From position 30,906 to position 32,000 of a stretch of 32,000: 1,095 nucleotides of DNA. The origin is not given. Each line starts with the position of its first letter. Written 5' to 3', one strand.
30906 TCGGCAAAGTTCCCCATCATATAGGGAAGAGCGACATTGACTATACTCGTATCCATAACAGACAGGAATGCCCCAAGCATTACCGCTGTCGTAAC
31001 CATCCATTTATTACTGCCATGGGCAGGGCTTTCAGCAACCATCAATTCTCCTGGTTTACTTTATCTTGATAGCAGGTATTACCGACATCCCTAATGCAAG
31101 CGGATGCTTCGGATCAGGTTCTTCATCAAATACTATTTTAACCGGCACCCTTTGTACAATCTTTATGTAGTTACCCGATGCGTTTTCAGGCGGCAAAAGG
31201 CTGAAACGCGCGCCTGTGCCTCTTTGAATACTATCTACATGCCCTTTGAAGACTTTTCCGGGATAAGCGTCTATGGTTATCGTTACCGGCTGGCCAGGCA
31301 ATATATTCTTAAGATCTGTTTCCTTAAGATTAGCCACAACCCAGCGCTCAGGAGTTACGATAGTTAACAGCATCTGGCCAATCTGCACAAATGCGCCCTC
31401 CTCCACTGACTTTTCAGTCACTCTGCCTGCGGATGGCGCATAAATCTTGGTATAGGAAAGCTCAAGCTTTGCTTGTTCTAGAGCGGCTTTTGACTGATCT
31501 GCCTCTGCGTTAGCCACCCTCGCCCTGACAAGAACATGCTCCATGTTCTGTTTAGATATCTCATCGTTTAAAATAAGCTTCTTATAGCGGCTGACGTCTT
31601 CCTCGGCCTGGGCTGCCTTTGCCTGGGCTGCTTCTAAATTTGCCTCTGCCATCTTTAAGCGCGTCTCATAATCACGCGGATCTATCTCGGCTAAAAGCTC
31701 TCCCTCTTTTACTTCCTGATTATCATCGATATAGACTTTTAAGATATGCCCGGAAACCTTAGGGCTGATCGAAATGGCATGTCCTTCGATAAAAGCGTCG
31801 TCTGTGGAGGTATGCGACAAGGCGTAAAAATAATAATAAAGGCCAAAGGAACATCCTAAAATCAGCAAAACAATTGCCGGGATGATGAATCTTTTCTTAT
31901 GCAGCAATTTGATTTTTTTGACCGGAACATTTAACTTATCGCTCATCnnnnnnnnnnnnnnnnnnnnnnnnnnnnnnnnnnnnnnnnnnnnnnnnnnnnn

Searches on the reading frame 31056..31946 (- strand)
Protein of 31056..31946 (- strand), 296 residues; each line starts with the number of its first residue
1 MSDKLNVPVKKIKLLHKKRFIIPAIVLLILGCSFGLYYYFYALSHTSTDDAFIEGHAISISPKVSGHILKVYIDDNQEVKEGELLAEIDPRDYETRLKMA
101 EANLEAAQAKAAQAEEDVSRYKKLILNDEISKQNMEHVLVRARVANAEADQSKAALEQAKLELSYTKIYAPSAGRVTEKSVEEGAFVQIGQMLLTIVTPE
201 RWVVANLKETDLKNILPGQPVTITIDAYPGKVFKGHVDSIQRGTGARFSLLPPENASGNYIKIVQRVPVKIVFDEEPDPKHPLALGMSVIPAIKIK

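Call 90: search_protein_families(library=pfam, proteins=[window:31056-31946:-], max_evalue=0.00001)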
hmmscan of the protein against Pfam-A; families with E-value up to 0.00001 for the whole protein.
window:31056-31946:- (296 aa): 5 families
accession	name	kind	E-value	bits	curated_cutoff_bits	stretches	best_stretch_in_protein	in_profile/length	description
PF16576.10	HlyD_D23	-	2.2e-23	83.1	30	1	56-241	18-185/214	Barrel-sandwich domain of CusB or HlyD membrane-fusion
PF13437.12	HlyD_3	-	8.1e-18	65.5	22.2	1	167-246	1-82/106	HlyD family secretion protein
PF00529.27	CusB_dom_1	-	5.6e-15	55.8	26.5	1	138-288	12-82/89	Cation efflux system protein CusB domain 1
PF13533.13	Biotin_lipoyl_2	-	6.6e-14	51.8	29.8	1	59-89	2-32/32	Biotin-lipoyl like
PF00364.28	Biotin_lipoyl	-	1e-06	28.9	22.1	0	148-196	28-73/73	Biotin-requiring enzyme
